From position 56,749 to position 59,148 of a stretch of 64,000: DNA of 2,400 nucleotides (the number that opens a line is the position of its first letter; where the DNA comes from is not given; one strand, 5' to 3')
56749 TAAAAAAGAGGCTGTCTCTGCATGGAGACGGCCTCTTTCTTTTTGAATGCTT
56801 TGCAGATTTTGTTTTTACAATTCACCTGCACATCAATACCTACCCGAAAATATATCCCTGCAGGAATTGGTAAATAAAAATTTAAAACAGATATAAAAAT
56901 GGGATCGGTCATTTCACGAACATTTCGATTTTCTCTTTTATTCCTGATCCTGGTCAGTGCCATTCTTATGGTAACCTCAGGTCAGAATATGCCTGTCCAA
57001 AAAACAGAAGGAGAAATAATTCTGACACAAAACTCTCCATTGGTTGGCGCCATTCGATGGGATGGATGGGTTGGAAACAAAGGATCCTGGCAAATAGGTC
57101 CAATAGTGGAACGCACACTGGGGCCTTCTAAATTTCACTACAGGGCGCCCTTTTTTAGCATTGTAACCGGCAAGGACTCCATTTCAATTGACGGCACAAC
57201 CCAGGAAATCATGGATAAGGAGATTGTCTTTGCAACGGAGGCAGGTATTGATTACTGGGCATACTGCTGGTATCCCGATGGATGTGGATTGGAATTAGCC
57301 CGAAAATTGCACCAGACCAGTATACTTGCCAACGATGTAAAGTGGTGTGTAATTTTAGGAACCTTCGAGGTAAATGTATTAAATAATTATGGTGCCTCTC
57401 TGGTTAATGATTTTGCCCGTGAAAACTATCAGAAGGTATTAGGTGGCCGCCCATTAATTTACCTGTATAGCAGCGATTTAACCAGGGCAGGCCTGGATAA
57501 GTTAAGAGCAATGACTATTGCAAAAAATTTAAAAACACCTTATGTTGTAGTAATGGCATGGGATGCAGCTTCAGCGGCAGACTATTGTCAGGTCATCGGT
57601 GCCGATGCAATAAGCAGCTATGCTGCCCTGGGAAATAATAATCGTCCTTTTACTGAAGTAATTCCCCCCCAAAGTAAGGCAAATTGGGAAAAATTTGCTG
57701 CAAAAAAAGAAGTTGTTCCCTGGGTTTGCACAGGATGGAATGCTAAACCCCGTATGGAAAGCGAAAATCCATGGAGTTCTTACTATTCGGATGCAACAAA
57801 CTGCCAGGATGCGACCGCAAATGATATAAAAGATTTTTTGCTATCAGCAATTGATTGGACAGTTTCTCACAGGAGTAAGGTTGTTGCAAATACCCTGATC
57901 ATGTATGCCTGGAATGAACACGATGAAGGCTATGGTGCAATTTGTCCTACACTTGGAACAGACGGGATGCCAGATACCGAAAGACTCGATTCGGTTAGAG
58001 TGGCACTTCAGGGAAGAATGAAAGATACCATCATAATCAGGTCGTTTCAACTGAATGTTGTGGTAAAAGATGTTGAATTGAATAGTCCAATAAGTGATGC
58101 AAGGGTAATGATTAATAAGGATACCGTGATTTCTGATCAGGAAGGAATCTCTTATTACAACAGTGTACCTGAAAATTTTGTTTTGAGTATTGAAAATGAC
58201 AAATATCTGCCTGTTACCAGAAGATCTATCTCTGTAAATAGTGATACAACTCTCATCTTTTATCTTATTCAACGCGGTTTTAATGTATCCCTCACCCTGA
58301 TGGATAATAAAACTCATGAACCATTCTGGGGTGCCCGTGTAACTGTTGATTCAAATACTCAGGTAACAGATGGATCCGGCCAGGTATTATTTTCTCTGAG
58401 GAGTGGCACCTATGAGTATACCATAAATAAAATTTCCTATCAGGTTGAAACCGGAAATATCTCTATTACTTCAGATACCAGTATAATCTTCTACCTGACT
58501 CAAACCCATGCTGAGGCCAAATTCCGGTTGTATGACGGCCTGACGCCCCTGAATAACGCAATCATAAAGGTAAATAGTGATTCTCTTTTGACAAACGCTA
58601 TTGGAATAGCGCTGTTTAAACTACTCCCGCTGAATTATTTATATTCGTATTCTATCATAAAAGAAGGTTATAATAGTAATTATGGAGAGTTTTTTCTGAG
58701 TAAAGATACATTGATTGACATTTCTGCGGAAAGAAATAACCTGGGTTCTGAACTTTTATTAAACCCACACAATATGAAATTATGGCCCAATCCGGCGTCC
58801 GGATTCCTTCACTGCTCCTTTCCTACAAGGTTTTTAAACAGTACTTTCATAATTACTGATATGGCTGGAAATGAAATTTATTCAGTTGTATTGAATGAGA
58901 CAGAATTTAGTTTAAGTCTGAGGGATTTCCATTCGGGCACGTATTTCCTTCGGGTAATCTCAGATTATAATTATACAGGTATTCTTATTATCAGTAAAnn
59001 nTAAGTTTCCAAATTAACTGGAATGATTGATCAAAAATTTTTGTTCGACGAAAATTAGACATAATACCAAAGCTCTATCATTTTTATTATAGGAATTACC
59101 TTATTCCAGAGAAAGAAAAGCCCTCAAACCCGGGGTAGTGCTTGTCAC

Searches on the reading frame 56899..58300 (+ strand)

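Call 29: search_protein_families(library=pfam, proteins=[window:56899-58300:+], max_evalue=10)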
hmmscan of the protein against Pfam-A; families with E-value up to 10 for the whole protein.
window:56899-58300:+ (467 aa): 2 families
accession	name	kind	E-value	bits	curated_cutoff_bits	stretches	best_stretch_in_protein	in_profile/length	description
PF13620.12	CarboxypepD_reg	-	0.018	15.8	32.3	1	385-451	2-74/82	Carboxypeptidase regulatory-like domain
PF04535.17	CASP_dom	-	0.15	12.2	26.2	1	3-37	5-39/151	Casparian strip membrane protein domain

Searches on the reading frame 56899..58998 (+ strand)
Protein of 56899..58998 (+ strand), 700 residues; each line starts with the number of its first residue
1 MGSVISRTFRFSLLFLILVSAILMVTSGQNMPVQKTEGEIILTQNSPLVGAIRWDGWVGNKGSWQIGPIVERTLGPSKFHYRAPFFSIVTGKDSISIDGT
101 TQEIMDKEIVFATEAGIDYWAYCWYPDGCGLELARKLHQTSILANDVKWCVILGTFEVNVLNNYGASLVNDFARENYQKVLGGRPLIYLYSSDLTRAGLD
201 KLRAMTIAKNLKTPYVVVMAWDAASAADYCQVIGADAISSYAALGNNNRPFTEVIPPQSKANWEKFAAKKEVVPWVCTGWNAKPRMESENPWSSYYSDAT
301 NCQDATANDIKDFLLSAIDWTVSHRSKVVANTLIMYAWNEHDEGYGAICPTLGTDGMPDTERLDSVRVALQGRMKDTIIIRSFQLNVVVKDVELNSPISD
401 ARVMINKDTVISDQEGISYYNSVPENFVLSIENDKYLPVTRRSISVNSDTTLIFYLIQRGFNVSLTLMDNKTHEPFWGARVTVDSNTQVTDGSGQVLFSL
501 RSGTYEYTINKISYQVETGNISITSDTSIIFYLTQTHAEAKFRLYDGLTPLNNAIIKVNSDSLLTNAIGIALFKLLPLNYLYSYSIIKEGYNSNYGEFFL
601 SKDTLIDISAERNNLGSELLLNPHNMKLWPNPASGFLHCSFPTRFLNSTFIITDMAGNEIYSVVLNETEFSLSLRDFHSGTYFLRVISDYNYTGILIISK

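Call 7: search_protein_families(library=pfam, proteins=[window:56899-58998:+], max_evalue=0.001)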
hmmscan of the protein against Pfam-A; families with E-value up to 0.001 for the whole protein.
window:56899-58998:+ (700 aa): 2 families
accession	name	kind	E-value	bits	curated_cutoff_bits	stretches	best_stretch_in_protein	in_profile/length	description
PF13620.12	CarboxypepD_reg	-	4.5e-10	40.2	32.3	1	464-526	3-72/82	Carboxypeptidase regulatory-like domain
PF18962.6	Por_Secre_tail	-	5.2e-07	30.3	27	1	628-691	1-67/75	Secretion system C-terminal sorting domain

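Call 50: search_protein_families(library=pfam, alignment_id=A4, max_evalue=0.00001)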
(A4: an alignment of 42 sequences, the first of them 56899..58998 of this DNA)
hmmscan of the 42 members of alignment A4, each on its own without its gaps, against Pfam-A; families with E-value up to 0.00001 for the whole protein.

A. member 1, window:56899-58998:+ (700 aa): 2 families
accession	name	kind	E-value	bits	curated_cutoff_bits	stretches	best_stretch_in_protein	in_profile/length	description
PF13620.12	CarboxypepD_reg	-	4.5e-10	40.2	32.3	0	464-526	3-72/82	Carboxypeptidase regulatory-like domain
PF18962.6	Por_Secre_tail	-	5.2e-07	30.3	27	1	628-691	1-67/75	Secretion system C-terminal sorting domain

B. families by the number of members that match (of 42 scanned): 34 families (the first 25 are shown)
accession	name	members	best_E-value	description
PF18962.6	Por_Secre_tail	8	2.6e-10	Secretion system C-terminal sorting domain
PF15902.12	Sortilin-Vps10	7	3.3e-46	Sortilin, neurotensin receptor 3,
PF14870.12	PSII_BNR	5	6.6e-19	Photosynthesis system II assembly factor YCF48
PF02012.26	BNR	4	4.6e-19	BNR/Asp-box repeat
PF13204.13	Apiosidase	2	8.1e-112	Apiosidase-like, catalytic domain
PF00728.28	Glyco_hydro_20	2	4.1e-91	Glycosyl hydrolase family 20, catalytic domain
PF01055.32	Glyco_hydro_31_2nd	2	2e-84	Glycosyl hydrolases family 31 TIM-barrel domain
PF12904.13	Collagen_bind_2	2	1.6e-25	Putative collagen-binding domain of a collagenase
PF21365.3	Glyco_hydro_31_3rd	2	9.6e-23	Glycosyl hydrolase family 31 C-terminal domain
PF02838.20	Glyco_hydro_20b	2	3.2e-20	Glycosyl hydrolase family 20, domain 2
PF22725.1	GFO_IDH_MocA_C3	2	6.8e-12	GFO/IDH/MocA C-terminal domain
PF01408.29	GFO_IDH_MocA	2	4.6e-10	Oxidoreductase family, NAD-binding Rossmann fold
PF13229.12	Beta_helix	2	4.8e-10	Right handed beta helix region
PF14488.12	DUF4434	1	1.3e-54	Domain of unknown function (DUF4434)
PF00759.25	Glyco_hydro_9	1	1e-48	Glycosyl hydrolase family 9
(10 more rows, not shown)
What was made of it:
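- Previously unlabelled downstream genes in other paralog loci are GH74-like (Sortilin/BNR, 7), GH31, GH20, GH9, GH10 and apiosidase (call 50).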

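Call 79: search_solved_structures(query=window:56899-58998:+, max_evalue=0.01)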
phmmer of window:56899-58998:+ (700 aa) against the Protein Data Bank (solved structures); distinct sequences matched with E-value up to 0.01: 0.
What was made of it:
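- Tried and rejected: It has no PDB sequence relative (call 79).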
